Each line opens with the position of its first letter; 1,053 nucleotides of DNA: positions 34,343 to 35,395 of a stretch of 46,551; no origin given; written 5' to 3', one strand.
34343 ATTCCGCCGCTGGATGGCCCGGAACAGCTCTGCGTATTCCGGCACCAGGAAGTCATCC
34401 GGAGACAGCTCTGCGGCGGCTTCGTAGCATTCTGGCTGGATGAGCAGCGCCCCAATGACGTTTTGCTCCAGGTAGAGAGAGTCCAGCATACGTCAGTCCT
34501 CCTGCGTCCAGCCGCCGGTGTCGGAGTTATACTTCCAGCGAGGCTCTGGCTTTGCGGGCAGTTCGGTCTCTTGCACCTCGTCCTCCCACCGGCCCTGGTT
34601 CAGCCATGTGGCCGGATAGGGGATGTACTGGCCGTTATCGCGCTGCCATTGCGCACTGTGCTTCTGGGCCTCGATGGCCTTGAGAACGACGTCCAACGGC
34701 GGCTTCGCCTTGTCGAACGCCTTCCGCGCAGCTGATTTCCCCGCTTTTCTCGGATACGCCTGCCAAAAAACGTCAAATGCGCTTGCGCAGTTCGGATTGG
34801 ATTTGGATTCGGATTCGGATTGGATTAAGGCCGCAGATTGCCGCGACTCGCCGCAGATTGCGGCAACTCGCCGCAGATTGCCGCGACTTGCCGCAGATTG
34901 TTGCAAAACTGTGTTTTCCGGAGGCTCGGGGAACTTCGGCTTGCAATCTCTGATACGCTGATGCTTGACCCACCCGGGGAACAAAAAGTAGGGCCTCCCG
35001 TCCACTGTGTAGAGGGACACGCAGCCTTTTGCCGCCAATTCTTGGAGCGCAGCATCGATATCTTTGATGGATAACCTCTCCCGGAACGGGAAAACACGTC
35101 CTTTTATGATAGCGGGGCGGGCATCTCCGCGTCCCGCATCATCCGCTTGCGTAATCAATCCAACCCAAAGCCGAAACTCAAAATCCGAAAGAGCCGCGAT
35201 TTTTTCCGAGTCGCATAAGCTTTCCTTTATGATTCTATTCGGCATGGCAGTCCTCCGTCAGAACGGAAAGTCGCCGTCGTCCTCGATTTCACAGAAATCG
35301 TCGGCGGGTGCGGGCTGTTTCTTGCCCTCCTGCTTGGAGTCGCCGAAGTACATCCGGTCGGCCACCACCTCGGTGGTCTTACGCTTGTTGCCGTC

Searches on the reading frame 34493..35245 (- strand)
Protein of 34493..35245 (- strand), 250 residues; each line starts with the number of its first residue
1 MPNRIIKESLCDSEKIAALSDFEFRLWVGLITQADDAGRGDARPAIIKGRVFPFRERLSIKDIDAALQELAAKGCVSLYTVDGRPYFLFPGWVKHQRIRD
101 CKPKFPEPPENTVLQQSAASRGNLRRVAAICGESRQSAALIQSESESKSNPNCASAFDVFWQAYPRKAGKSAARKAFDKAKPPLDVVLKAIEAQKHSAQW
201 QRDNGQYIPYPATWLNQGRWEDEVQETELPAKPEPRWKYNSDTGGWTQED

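Call 27: search_protein_families(library=phrogs, proteins=[window:34493-35245:-], max_evalue=0.00001)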
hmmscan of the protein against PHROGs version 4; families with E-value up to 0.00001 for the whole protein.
window:34493-35245:- (250 aa): 13 families
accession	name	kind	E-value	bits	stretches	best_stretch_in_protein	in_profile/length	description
phrog_270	-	DNA, RNA and nucleotide metabolism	5.6e-30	106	1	17-228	43-254/383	replication initiation protein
phrog_9474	-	DNA, RNA and nucleotide metabolism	4.3e-23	83.3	1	117-238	141-263/288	replication initiation protein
phrog_2149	-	DNA, RNA and nucleotide metabolism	6.8e-23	82.9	1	4-117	4-122/289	replication initiation protein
phrog_1408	-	DNA, RNA and nucleotide metabolism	9e-22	78.9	1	4-139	5-140/302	replication initiation protein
phrog_9327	-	DNA, RNA and nucleotide metabolism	3.5e-19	70.5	1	142-228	159-246/276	primosomal protein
phrog_16167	-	DNA, RNA and nucleotide metabolism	4.4e-14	53.9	1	4-112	5-111/315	replication initiation protein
phrog_5810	-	DNA, RNA and nucleotide metabolism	1e-13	52.5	1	1-167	2-154/268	replication initiation protein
phrog_16304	-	unknown function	3.7e-13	50.9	1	143-232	135-233/244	-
phrog_17247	-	unknown function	2e-10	41.5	1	4-118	5-114/295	-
phrog_35156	-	unknown function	9.8e-10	39.6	1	156-221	86-150/154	-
phrog_1347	-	unknown function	2.6e-08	34.1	1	154-222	274-345/417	-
phrog_10293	-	unknown function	6.6e-08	33.5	1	154-223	14-84/185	-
phrog_12556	-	DNA, RNA and nucleotide metabolism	7.3e-07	30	1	4-98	5-95/347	replication initiation protein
